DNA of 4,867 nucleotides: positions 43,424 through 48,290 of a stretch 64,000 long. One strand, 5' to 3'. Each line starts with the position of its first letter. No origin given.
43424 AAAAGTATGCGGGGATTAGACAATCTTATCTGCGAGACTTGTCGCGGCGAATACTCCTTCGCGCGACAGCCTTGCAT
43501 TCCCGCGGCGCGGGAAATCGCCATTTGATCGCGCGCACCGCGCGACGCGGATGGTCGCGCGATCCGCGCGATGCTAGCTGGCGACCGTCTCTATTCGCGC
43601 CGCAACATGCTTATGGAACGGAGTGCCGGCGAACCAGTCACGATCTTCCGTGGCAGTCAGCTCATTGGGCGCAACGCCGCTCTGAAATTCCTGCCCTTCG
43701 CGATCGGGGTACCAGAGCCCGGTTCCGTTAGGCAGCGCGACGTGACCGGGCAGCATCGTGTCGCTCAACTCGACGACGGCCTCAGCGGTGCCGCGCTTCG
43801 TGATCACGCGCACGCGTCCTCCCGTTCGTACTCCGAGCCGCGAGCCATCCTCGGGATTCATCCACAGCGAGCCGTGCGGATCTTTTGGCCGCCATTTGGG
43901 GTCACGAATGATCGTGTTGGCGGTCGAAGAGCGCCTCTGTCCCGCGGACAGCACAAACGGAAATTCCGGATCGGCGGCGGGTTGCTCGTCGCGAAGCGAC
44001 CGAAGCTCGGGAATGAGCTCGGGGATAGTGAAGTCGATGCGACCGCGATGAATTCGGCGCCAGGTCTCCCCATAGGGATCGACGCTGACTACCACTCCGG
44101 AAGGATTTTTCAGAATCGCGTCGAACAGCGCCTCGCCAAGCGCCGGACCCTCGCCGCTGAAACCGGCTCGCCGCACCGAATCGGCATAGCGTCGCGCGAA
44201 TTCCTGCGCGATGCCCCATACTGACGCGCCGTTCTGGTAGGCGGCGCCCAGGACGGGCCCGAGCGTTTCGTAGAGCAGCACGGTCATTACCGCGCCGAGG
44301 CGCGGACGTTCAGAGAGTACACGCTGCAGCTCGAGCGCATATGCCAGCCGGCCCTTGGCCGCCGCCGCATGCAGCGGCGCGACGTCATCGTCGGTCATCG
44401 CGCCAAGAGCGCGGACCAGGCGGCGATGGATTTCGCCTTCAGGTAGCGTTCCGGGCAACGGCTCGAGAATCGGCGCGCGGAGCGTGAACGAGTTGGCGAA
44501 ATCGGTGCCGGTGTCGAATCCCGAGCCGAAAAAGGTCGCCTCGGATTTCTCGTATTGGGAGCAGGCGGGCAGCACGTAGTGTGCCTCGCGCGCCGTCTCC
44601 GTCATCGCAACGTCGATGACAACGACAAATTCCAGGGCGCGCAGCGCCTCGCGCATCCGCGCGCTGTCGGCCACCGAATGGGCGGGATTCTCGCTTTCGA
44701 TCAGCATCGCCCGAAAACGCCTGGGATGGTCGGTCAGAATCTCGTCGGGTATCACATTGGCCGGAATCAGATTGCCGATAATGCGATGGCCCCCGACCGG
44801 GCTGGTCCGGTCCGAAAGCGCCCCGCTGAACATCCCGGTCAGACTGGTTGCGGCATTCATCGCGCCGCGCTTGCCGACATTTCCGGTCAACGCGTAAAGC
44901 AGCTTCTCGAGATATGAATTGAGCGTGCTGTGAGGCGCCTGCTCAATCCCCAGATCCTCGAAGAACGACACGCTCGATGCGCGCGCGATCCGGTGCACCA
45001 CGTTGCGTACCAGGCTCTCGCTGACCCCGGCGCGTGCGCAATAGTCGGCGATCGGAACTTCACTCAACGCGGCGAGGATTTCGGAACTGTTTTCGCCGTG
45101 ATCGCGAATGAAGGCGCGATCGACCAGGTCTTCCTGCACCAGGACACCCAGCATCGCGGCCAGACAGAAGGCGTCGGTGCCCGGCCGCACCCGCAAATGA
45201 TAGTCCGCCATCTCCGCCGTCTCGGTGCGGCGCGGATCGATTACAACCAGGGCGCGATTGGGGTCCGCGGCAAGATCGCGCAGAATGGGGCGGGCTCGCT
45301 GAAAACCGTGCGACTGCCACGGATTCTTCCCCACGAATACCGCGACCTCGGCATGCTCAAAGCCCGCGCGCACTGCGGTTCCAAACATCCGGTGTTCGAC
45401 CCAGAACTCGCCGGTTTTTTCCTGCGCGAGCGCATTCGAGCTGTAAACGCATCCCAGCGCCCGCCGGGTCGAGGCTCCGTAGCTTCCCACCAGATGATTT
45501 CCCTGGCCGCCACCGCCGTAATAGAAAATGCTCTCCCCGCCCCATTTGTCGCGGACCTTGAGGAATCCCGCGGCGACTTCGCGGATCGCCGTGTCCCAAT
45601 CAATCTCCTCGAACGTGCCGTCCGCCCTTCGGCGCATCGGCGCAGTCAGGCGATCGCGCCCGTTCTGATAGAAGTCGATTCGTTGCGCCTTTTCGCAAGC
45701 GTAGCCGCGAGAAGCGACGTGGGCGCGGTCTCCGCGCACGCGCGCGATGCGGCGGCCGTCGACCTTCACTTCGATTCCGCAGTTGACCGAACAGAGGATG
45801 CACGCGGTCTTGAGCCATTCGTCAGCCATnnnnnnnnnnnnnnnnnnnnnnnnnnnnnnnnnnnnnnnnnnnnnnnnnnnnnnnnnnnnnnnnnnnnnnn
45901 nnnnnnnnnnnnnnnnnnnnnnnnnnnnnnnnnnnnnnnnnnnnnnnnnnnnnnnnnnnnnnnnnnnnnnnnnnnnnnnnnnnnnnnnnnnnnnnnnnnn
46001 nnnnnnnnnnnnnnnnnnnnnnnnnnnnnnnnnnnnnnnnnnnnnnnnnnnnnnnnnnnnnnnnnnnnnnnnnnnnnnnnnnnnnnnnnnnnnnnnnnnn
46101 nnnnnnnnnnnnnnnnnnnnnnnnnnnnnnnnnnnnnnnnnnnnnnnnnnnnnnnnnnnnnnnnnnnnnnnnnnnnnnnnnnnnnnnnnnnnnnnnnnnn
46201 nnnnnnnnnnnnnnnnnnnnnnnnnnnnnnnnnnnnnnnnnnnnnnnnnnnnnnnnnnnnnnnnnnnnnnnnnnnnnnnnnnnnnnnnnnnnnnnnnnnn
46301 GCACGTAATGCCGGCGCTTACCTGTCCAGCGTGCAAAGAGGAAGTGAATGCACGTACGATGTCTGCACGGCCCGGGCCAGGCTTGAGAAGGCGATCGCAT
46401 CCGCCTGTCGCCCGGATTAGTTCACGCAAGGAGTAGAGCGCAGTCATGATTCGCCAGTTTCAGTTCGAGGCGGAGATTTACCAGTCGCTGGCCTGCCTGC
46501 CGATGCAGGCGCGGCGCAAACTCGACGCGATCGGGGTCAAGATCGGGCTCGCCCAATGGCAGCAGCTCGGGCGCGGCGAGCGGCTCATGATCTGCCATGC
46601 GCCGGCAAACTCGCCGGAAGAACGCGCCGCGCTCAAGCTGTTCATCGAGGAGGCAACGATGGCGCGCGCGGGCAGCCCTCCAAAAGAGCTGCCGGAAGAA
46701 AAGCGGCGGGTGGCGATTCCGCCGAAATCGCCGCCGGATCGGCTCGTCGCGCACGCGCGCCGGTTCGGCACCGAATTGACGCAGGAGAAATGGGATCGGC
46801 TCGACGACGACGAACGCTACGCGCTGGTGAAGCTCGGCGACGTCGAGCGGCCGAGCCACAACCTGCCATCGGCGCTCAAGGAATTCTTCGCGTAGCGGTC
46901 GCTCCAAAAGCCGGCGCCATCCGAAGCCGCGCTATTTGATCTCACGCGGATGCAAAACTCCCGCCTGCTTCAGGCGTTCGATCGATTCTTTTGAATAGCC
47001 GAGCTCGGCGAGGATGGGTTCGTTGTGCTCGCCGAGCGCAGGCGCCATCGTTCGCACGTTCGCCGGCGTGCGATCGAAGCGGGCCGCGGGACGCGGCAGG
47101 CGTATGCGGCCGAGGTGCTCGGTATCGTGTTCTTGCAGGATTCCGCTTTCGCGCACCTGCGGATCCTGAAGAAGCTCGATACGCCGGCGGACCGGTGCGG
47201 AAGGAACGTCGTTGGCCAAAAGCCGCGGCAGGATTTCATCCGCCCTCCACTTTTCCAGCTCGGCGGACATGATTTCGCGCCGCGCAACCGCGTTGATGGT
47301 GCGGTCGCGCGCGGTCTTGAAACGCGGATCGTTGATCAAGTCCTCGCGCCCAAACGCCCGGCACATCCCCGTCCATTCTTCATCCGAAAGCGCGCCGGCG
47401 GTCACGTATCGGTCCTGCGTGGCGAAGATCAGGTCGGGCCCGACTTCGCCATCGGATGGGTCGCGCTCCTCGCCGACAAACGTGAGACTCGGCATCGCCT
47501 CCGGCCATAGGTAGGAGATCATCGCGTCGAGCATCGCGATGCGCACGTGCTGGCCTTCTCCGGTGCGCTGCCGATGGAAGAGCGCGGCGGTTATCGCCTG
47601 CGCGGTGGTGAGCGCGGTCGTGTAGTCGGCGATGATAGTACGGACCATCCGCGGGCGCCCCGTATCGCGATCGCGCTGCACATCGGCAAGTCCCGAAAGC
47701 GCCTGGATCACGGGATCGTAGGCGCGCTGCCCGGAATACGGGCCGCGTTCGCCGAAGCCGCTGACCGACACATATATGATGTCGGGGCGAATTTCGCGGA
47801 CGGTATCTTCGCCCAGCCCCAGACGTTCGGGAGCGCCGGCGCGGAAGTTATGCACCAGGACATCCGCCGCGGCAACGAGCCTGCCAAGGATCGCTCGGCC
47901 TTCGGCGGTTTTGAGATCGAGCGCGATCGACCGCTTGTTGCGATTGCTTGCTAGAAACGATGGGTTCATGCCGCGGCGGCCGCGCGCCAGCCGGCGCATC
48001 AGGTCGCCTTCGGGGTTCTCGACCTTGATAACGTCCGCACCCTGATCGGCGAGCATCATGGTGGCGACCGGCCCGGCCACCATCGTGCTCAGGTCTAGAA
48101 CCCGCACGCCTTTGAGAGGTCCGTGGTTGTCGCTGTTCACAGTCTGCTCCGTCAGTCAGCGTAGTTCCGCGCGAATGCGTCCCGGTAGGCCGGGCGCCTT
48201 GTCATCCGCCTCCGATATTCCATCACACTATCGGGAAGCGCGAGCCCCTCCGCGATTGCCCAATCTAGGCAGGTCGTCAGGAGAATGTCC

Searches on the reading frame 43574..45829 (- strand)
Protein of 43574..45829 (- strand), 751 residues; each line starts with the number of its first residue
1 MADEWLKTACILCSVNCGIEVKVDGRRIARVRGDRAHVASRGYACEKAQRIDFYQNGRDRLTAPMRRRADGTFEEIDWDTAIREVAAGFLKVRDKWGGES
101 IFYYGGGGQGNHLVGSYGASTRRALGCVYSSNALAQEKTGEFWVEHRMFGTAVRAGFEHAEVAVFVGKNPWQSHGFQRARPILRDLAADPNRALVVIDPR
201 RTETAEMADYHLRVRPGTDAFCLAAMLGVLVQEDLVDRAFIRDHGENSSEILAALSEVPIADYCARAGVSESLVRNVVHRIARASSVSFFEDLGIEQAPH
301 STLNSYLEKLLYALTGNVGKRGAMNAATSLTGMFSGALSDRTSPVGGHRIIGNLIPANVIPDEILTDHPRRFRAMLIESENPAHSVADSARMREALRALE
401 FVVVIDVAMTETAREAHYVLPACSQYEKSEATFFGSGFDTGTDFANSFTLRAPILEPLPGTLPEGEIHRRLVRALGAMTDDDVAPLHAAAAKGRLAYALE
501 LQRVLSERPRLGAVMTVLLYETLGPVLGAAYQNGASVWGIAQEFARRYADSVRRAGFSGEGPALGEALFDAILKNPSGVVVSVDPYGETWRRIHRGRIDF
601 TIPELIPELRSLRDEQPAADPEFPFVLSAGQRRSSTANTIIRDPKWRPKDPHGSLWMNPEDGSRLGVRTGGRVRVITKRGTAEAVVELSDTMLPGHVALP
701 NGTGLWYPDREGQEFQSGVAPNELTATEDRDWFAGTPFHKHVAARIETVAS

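Call 6: search_protein_families(library=pfam, proteins=[window:43574-45829:-], max_evalue=0.01)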
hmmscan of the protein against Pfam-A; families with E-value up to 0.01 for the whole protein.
window:43574-45829:- (751 aa): 3 families
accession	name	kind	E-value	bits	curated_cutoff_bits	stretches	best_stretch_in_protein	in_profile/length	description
PF00384.28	Molybdopterin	-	7.5e-30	104.6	24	1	60-432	1-320/353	Molybdopterin oxidoreductase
PF01568.27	Molydop_binding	-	2.8e-18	66.4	26.8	1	625-742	1-109/110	Molydopterin dinucleotide binding domain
PF04879.21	Molybdop_Fe4S4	-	4e-13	49.6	22.7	1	4-56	2-54/55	Molybdopterin oxidoreductase Fe4S4 domain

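Call 7: search_protein_families(library=ncbifam, proteins=[window:43574-45829:-], max_evalue=0.01)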
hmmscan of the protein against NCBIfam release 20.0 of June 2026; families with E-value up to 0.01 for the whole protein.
window:43574-45829:- (751 aa): 25 families
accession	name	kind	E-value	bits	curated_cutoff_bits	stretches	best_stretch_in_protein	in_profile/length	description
TIGR01591.1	Fdh-alpha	equivalog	5.5e-66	223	666.25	3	8-323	1-316/672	formate dehydrogenase subunit alpha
NF047855.1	AssmNtatRedNasC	equivalog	1.9e-45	155.3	1100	2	4-327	19-345/708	assimilatory nitrate reductase catalytic subunit NasC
NF012032.0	PRK15488.1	equivalog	6.4e-43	146.8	694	2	6-324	44-361/759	thiosulfate reductase PhsA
TIGR02166.1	dmsA_ynfE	subfamily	1.1e-41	142.8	777.7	2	8-242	47-296/794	DMSO/selenate family reductase complex A subunit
NF041323.1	Nitr_red_NasA_Halo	equivalog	1.5e-35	122.8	1000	2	13-320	3-307/673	assimilatory nitrate reductase NasA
NF041783.2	mnquin_red_QrcB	equivalog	2.1e-29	102.2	440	1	7-431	54-463/695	menaquinone reductase molybdopterin-binding-like subunit QrcB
NF011566.1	PRK14990.1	exception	4.2e-25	87.9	1600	2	41-243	100-317/814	dimethylsulfoxide reductase subunit A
TIGR00509.1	bisC_fam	subfamily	1.8e-24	86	1017.55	3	380-436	421-477/772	molybdopterin guanine dinucleotide-containing S/N-oxide reductase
NF041885.1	selenate_YnfE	exception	3.2e-24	84.8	1675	2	12-242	52-303/805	selenate/tellurate reductase subunit YnfE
NF010055.0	PRK13532.1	equivalog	5e-23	81.3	904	1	4-245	41-291/830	nitrate reductase catalytic subunit NapA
TIGR03479.1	DMSO_red_II_alp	subfamily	4e-22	78.1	984.75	3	44-243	104-305/913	molybdopterin-dependent oxidoreductase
TIGR01706.1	NAPA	equivalog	7.2e-22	77.5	930.55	1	4-246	41-292/830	periplasmic nitrate reductase subunit alpha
NF011682.0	PRK15102.1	equivalog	1e-20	73.4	909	2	372-441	471-540/829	trimethylamine-N-oxide reductase TorA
NF041884.1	selenate_YnfF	exception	1.3e-20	72.9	1650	2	5-242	45-296/798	selenate/tellurate reductase subunit YnfF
TIGR02164.1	torA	equivalog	5.3e-20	71.1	1465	2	371-442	466-537/824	trimethylamine-N-oxide reductase TorA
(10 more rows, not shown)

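Call 20: find_homologous_proteins(query=window:43574-45829:-, max_evalue=1e-100)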
Query window:43574-45829:- (751 aa): 7980 proteins with E <= 1e-100 among 8000 candidates; the best 120 are listed.
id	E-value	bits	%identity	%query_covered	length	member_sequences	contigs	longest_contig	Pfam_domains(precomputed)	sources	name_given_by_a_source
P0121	0.0e+0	1714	100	100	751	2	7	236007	PF00384.28,PF01568.28,PF04879.22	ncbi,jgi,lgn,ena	-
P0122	0.0e+0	1606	93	100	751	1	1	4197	PF00384.28,PF01568.28,PF04879.22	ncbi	-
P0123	0.0e+0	1490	85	100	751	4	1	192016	PF00384.28,PF01568.28,PF04879.22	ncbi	ncbi:MAG: molybdopterin-dependent oxidoreductase [Candidatus Binataceae bacterium]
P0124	0.0e+0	1482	85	100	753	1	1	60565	PF00384.28,PF01568.28,PF04879.22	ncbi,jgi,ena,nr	ncbi:MAG TPA: molybdopterin-dependent oxidoreductase [Candidatus Binataceae bacterium]|nr:molybdopte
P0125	0.0e+0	1439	83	99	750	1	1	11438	PF00384.28,PF01568.28,PF04879.22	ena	-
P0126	0.0e+0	1431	82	100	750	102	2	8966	PF00384.28,PF01568.28,PF04879.22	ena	-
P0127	0.0e+0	1431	82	100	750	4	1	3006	PF00384.28,PF01568.28,PF04879.22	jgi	jgi:anaerobic selenocysteine-containing dehydrogenase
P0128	0.0e+0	1423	81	100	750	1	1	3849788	PF00384.28,PF01568.28,PF04879.22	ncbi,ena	-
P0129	0.0e+0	1419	81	100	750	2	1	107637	PF00384.28,PF01568.28,PF04879.22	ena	-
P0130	0.0e+0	1419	80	99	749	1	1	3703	PF00384.28,PF01568.28,PF04879.22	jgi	jgi:anaerobic selenocysteine-containing dehydrogenase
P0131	0.0e+0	1419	81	100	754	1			PF00384.28,PF01568.28,PF04879.22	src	-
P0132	0.0e+0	1418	81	100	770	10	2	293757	PF00384.28,PF01568.28,PF04879.22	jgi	jgi:anaerobic selenocysteine-containing dehydrogenase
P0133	0.0e+0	1418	81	100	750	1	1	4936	PF00384.28,PF01568.28,PF04879.22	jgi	jgi:anaerobic selenocysteine-containing dehydrogenase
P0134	0.0e+0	1418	81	99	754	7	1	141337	PF00384.28,PF01568.28,PF04879.22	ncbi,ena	-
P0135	0.0e+0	1418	81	100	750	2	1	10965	PF00384.28,PF01568.28,PF04879.22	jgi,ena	-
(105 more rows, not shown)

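Call 22: find_encoding_contigs(protein=P0123, flank=10000, max_places=2)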
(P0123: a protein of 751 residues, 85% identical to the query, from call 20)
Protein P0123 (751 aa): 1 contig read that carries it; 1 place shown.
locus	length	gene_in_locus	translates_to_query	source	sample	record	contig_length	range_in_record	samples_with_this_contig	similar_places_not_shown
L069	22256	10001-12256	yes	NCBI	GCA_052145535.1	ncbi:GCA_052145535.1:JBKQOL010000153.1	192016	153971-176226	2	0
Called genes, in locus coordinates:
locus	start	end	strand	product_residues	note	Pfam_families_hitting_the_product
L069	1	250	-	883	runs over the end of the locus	PF00989:PAS (weak), PF08448:PAS_4 (weak), PF13426:PAS_9 (weak), PF00512:HisKA, PF02518:HATPase_c, PF00072:Response_reg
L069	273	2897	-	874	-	PF00989:PAS, PF13188:PAS_8 (faint), PF13426:PAS_9, PF00512:HisKA, PF02518:HATPase_c, PF00072:Response_reg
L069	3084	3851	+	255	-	PF00378:ECH_1, PF16113:ECH_2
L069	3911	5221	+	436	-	PF04851:ResIII, PF00270:DEAD, PF13401:AAA_22 (weak), PF00271:Helicase_C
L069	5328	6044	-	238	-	PF00903:Glyoxalase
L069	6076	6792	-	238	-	PF00106:adh_short, PF08659:KR (weak), PF13561:adh_short_C2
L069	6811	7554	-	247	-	PF05721:PhyH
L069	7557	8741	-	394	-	PF02771:Acyl-CoA_dh_N, PF02770:Acyl-CoA_dh_M, PF00441:Acyl-CoA_dh_1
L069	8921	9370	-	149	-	PF09655:Nitr_red_assoc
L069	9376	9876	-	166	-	PF01638:HxlR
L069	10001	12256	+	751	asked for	PF04879:Molybdop_Fe4S4, PF00384:Molybdopterin, PF01568:Molydop_binding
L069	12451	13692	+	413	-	PF00232:Glyco_hydro_1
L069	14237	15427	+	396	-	PF02771:Acyl-CoA_dh_N, PF02770:Acyl-CoA_dh_M, PF00441:Acyl-CoA_dh_1, PF08028:Acyl-CoA_dh_2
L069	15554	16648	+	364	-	PF01636:APH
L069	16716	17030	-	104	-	PF01381:HTH_3, PF13560:HTH_31 (weak)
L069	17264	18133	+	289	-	PF00941:FAD_binding_5, PF03450:CO_deh_flav_C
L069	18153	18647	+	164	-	PF00111:Fer2 (weak), PF01799:Fer2_2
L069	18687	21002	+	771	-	PF01315:Ald_Xan_dh_C, PF02738:MoCoBD_1, PF20256:MoCoBD_2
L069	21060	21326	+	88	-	PF02597:ThiS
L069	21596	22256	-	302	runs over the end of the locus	-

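Call 23: find_encoding_contigs(protein=P0124, flank=10000, max_places=2)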
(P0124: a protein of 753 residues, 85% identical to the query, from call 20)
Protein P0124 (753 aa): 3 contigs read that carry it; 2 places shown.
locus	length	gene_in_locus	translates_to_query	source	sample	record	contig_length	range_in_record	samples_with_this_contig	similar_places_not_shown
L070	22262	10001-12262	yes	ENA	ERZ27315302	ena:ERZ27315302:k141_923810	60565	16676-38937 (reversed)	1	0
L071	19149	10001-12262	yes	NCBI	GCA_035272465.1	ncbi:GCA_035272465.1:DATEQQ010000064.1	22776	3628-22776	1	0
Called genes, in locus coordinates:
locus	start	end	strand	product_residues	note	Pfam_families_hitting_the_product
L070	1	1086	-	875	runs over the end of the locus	PF00989:PAS (weak), PF08448:PAS_4 (faint), PF00512:HisKA, PF02518:HATPase_c, PF00072:Response_reg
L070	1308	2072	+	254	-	PF00378:ECH_1, PF16113:ECH_2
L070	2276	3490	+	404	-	PF00270:DEAD, PF04851:ResIII, PF13401:AAA_22 (weak), PF00271:Helicase_C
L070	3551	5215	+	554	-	PF01663:Phosphodiest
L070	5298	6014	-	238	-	PF00903:Glyoxalase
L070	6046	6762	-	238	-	PF00106:adh_short, PF08659:KR (weak), PF13561:adh_short_C2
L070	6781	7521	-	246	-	PF05721:PhyH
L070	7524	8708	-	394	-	PF02771:Acyl-CoA_dh_N, PF02770:Acyl-CoA_dh_M, PF00441:Acyl-CoA_dh_1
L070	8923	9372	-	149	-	PF09655:Nitr_red_assoc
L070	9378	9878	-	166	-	PF01638:HxlR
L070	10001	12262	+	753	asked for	PF04879:Molybdop_Fe4S4, PF00384:Molybdopterin, PF01568:Molydop_binding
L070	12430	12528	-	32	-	-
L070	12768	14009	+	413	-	PF00232:Glyco_hydro_1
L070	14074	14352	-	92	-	-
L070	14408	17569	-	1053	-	PF00873:ACR_tran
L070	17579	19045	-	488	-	PF25919:BSH_CusB, PF25869:3HB_CusB (weak), PF25944:Beta-barrel_RND (faint), PF25954:Beta-barrel_RND_2, PF25975:CzcB_C (weak), PF05751:FixH (weak), PF09134:Invasin_D3 (weak), PF13115:YtkA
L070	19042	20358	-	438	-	PF02321:OEP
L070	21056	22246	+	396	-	PF02771:Acyl-CoA_dh_N, PF02770:Acyl-CoA_dh_M, PF00441:Acyl-CoA_dh_1, PF08028:Acyl-CoA_dh_2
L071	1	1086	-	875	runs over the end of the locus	PF00989:PAS (weak), PF08448:PAS_4 (faint), PF00512:HisKA, PF02518:HATPase_c, PF00072:Response_reg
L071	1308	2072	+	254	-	PF00378:ECH_1, PF16113:ECH_2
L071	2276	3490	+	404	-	PF00270:DEAD, PF04851:ResIII, PF13401:AAA_22 (weak), PF00271:Helicase_C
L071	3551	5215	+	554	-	PF01663:Phosphodiest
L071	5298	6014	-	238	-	PF00903:Glyoxalase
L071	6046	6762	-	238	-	PF00106:adh_short, PF08659:KR (weak), PF13561:adh_short_C2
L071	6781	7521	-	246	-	PF05721:PhyH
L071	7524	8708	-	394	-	PF02771:Acyl-CoA_dh_N, PF02770:Acyl-CoA_dh_M, PF00441:Acyl-CoA_dh_1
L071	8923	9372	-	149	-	PF09655:Nitr_red_assoc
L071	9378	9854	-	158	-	PF01638:HxlR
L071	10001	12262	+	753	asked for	PF04879:Molybdop_Fe4S4, PF00384:Molybdopterin, PF01568:Molydop_binding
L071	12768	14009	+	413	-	PF00232:Glyco_hydro_1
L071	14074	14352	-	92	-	-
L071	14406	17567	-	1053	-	PF00873:ACR_tran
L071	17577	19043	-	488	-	PF25919:BSH_CusB, PF25869:3HB_CusB (weak), PF25944:Beta-barrel_RND (faint), PF25954:Beta-barrel_RND_2, PF25975:CzcB_C (weak), PF05751:FixH (weak), PF09134:Invasin_D3 (weak), PF13115:YtkA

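Call 24: find_encoding_contigs(protein=P0128, flank=10000, max_places=2)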
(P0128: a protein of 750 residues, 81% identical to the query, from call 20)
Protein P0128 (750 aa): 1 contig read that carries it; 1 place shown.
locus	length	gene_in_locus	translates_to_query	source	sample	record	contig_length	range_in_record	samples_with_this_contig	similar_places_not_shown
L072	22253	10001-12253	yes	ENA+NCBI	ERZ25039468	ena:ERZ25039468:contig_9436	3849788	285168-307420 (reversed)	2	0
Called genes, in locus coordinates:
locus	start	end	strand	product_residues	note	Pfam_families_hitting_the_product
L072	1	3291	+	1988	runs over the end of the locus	PF11974:bMG3, PF01835:MG2, PF17972:bMG5, PF07703:A2M_BRD, PF00207:A2M, PF17973:bMG10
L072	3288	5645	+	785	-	PF00912:Transgly, PF00905:Transpeptidase, PF06832:BiPBP_C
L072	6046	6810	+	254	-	PF01127:Sdh_cyt (faint)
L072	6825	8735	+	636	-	PF00890:FAD_binding_2, PF01266:DAO (faint), PF03486:HI0933_like (faint), PF07992:Pyr_redox_2 (faint), PF13450:NAD_binding_8 (faint), PF02910:Succ_DH_flav_C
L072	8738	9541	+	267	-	PF13085:Fer2_3, PF12797:Fer4_2 (weak), PF00037:Fer4 (weak), PF12837:Fer4_6 (weak), PF12838:Fer4_7, PF13183:Fer4_8, PF13237:Fer4_10, PF13534:Fer4_17 (weak), +2 more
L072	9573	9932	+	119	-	PF02776:TPP_enzyme_N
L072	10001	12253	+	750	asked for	PF04879:Molybdop_Fe4S4, PF00384:Molybdopterin, PF01568:Molydop_binding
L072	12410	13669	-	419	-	PF07690:MFS_1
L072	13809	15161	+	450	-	PF01075:Glyco_transf_9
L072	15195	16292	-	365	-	PF01408:GFO_IDH_MocA, PF02894:GFO_IDH_MocA_C, PF22725:GFO_IDH_MocA_C3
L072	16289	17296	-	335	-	PF01501:Glyco_transf_8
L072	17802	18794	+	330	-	PF11583:AurF (weak)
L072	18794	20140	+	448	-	PF02550:AcetylCoA_hydro (faint), PF13336:AcetylCoA_hyd_C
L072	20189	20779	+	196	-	-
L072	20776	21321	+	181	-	-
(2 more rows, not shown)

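Call 47: find_encoding_contigs(protein=P0122, flank=5000, max_places=2)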
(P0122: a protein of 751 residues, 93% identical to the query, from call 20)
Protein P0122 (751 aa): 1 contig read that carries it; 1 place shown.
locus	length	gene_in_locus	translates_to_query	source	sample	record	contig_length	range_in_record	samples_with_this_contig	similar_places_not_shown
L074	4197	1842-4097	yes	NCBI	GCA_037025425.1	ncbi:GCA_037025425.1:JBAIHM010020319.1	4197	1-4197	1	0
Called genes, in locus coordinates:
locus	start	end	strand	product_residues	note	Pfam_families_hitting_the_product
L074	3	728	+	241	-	?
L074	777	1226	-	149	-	PF09655:Nitr_red_assoc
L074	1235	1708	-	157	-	PF01638:HxlR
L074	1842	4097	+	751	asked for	PF04879:Molybdop_Fe4S4, PF00384:Molybdopterin, PF01568:Molydop_binding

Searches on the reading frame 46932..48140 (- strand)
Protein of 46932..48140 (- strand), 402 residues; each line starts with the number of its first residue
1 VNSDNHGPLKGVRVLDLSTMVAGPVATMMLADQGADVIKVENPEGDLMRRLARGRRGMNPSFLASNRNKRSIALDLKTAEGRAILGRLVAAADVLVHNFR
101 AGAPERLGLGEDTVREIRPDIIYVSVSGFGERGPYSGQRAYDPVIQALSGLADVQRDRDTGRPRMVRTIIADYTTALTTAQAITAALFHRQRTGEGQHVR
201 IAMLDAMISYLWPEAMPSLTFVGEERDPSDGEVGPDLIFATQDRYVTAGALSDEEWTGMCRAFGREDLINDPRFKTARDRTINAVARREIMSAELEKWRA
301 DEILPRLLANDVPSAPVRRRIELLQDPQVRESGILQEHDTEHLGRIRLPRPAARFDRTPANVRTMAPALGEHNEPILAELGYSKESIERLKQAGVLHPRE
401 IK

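Call 6: search_protein_families(library=pfam, proteins=[window:46932-48140:-], max_evalue=0.01)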
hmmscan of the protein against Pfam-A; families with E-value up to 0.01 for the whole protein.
window:46932-48140:- (402 aa): 1 family
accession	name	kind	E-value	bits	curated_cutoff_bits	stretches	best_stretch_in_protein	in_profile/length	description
PF02515.22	CoA_transf_3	-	5e-117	391.5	23.3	1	9-373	1-366/366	CoA-transferase family III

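Call 7: search_protein_families(library=ncbifam, proteins=[window:46932-48140:-], max_evalue=0.01)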
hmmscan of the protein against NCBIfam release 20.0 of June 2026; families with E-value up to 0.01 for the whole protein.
window:46932-48140:- (402 aa): 7 families
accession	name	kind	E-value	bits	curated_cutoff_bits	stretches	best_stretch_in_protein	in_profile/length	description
NF052585.1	SucGlutTfsCaiB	equivalog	4.9e-75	252.6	750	1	5-383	4-391/394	succinate--glutarate CoA-transferase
NF003809.0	PRK05398.1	subfamily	1e-70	238.5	442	2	7-208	3-205/416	formyl-CoA transferase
NF041294.1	Scnl_mescCoAtase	equivalog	9.3e-67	225.8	700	1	8-377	3-380/381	succinyl-CoA:mesaconate CoA-transferase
TIGR03253.1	oxalate_frc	equivalog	1.3e-65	221.7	504.2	2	8-208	3-204/416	formyl-CoA transferase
NF008511.0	PRK11430.1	equivalog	1.8e-54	185.4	522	1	2-337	3-340/381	CoA:oxalate CoA-transferase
NF002914.1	PRK03525.1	equivalog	1.1e-37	129.9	413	1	5-396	6-397/400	L-carnitine CoA-transferase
TIGR04253.1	mesacon_CoA_iso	equivalog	1.1e-26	93.8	725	1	8-396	2-400/403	2-methylfumaryl-CoA isomerase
